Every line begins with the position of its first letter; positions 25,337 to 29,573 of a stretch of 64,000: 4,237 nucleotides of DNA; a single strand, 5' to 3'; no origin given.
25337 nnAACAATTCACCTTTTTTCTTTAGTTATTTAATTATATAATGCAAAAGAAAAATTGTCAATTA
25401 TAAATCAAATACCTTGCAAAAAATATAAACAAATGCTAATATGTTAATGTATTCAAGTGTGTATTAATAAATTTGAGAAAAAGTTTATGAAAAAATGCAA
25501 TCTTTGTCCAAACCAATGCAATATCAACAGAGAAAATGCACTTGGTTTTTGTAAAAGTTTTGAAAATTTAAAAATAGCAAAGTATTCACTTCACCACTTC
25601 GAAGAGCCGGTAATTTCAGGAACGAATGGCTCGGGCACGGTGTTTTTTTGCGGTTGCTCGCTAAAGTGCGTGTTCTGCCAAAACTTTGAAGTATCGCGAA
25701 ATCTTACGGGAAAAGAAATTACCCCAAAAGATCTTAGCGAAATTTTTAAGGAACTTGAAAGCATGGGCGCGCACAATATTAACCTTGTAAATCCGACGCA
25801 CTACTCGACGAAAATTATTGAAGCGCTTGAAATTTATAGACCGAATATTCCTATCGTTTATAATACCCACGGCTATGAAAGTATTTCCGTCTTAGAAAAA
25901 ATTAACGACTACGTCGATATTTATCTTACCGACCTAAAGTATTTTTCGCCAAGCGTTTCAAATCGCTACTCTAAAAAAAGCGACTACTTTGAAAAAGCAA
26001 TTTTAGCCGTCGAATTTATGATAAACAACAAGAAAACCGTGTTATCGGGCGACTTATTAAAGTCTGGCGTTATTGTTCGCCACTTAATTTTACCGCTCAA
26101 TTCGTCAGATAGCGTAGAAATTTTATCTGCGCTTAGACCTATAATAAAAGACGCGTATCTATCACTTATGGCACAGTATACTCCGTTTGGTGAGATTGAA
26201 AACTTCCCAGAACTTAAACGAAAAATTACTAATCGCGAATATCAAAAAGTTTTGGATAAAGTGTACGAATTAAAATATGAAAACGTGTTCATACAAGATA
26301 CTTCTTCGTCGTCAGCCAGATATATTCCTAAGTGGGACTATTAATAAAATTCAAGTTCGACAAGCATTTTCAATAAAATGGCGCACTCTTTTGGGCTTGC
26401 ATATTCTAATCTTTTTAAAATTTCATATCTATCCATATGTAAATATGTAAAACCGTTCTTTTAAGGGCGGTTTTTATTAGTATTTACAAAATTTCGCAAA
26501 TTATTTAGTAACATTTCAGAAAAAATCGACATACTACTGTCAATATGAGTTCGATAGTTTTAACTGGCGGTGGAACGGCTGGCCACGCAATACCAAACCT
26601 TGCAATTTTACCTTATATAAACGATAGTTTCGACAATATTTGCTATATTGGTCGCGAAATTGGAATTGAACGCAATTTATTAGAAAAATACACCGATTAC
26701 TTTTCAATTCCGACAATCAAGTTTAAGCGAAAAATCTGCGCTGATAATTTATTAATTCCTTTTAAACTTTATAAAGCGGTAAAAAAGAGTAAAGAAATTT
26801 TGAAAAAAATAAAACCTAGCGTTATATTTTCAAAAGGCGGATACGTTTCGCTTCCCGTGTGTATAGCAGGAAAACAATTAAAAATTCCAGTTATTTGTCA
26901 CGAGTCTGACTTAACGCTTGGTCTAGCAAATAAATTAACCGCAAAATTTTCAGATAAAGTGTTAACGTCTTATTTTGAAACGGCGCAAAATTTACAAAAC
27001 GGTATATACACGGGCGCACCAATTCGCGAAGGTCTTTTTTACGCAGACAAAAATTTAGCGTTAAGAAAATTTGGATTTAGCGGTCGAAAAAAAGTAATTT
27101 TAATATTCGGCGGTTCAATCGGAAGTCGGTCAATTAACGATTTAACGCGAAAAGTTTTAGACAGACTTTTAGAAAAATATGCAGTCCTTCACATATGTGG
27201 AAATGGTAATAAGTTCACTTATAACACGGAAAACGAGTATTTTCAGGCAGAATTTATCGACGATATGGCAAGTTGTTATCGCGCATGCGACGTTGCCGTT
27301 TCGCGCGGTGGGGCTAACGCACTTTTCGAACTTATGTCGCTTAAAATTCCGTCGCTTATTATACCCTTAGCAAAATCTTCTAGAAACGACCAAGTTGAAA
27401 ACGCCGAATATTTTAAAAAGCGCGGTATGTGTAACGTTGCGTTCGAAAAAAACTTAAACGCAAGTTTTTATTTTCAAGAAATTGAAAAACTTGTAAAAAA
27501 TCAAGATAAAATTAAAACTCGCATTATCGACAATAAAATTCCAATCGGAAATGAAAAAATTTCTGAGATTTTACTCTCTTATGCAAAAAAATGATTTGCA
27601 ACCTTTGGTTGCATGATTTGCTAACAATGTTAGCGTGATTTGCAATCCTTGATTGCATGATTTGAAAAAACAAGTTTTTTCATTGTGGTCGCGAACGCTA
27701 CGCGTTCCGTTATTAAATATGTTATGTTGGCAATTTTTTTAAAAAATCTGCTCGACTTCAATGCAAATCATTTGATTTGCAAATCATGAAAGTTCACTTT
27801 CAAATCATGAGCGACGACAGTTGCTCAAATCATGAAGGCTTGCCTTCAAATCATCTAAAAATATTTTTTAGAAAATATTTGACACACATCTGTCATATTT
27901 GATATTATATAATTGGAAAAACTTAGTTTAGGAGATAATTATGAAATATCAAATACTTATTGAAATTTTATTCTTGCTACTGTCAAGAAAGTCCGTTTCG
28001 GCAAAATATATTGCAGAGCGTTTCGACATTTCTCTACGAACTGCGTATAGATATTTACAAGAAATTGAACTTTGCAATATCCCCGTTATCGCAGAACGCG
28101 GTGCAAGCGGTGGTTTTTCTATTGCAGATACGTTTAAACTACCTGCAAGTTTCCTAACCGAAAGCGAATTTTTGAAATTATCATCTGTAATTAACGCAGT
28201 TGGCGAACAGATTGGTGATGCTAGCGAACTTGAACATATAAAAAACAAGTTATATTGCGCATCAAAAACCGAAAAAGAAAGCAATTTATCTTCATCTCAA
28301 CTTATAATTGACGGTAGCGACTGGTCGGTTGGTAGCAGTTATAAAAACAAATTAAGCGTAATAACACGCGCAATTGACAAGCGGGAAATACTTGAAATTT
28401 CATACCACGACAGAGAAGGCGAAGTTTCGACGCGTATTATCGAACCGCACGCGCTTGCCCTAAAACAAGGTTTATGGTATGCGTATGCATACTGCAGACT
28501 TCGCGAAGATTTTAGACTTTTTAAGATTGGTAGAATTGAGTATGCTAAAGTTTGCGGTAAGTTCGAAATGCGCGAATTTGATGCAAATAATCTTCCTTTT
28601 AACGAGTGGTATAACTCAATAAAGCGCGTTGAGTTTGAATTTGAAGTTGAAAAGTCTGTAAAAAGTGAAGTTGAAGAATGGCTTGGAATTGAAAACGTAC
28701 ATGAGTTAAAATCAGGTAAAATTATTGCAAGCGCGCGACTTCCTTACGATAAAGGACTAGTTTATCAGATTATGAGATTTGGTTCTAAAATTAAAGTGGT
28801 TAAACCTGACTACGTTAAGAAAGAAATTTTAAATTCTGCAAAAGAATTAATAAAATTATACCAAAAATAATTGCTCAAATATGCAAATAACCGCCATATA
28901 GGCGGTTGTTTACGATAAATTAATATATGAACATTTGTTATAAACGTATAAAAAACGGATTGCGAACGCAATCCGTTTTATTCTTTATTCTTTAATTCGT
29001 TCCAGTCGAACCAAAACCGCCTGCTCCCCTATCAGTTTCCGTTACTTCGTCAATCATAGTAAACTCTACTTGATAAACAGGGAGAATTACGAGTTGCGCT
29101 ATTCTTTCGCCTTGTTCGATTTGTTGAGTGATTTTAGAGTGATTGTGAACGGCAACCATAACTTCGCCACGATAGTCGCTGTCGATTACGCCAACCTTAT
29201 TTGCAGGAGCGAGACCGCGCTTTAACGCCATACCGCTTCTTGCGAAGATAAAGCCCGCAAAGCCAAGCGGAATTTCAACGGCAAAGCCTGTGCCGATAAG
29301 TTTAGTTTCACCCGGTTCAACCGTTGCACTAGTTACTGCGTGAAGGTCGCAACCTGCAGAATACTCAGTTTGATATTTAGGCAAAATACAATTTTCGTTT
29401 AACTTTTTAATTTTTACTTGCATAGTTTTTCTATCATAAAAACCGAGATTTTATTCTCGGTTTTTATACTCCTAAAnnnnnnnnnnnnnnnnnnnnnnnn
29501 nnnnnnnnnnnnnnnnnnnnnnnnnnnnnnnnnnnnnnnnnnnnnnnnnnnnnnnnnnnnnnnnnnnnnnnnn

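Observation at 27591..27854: Family A hairpin-array element: constant heptamer linkers, variable hairpins, mirrored arms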

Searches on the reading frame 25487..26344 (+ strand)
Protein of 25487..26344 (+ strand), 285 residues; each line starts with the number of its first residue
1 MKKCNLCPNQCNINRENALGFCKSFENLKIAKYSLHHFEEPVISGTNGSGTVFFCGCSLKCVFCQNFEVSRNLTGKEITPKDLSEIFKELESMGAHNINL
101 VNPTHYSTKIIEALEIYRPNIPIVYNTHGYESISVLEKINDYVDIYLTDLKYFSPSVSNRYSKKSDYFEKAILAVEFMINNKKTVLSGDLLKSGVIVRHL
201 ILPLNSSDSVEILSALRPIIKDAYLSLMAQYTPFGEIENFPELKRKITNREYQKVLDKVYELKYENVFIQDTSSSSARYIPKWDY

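Call 29: search_protein_families(library=pfam, proteins=[window:25487-26344:+])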
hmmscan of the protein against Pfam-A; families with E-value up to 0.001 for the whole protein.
window:25487-26344:+ (285 aa): 2 families
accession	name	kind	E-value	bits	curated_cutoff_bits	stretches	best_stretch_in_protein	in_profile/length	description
PF04055.27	Radical_SAM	-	3.6e-11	44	29.5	1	52-181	2-139/166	Radical SAM superfamily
PF13353.11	Fer4_12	-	5.9e-05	23.8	22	1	51-145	9-111/137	4Fe-4S single cluster domain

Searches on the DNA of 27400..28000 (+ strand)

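Call 21: search_rna_families(source=window, start=27400, end=28000, threshold=evalue, max_evalue=10)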
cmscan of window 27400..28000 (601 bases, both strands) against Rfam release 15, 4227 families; matches with E-value up to 10: 7.
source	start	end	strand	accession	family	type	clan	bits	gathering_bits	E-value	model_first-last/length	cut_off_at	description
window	27524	27625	-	RF00199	SL2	Gene;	CL00020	21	41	1.2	1-110/110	no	SL2 RNA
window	27554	27606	+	RF04355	Plastid-atpF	Intron;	-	20.1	52.5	5.1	1-53/53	no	Plastid-atpF group II-D1 intron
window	27568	27614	-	RF02948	cow-rumen-4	Gene; sRNA;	-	17.5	48.5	4.2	1-64/64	no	cow-rumen-4 RNA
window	27535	27683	-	RF01481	rli53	Cis-reg;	-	17.1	70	0.82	1-173/173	no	Listeria sRNA rli53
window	27601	27690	+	RF00202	snoR66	Gene; snRNA; snoRNA; CD-box;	-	17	43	1.2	1-76/76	no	Small nucleolar RNA R66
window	27461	27493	-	RF03616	MIR1888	Gene; miRNA;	-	15.8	72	5.4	1-101/101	no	MIR1888 microRNA precursor family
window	27626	27671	+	RF02475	GlsR6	Gene; snRNA; snoRNA; CD-box;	-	12.6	75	2.9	1-59/59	no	Small nucleolar RNA GlsR6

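Call 48: search_dna_similar(query=window:27585-27860:+, collection=plasmids, mode=distant, max_evalue=0.01)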
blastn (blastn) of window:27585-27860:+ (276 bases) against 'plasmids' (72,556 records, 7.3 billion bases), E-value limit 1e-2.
No match.

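Call 49: search_dna_similar(query=window:27585-27860:+, collection=phages, mode=distant, max_evalue=0.01)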
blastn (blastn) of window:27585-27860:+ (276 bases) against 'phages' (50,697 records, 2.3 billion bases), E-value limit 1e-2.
No match.

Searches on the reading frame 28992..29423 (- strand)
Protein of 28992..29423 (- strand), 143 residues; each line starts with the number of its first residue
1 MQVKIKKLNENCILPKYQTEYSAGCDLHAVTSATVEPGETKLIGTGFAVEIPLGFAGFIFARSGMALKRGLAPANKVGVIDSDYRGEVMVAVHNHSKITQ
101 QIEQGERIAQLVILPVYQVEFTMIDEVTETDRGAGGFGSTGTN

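Call 29: search_protein_families(library=pfam, proteins=[window:28992-29423:-])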
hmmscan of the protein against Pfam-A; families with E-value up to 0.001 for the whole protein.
window:28992-29423:- (143 aa): 2 families
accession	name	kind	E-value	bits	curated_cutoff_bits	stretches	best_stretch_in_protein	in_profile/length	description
PF00692.24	dUTPase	-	6e-32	110.6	22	1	12-141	3-129/129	dUTPase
PF22769.1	DCD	-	2.9e-08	34.4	27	1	32-113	70-150/153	dCTP deaminase-like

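Call 36: find_encoding_contigs(protein=window:28992-29423:-, flank=4000, max_places=10)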
Protein window:28992-29423:- (143 aa): no gene with exactly this product is on record in the collection.
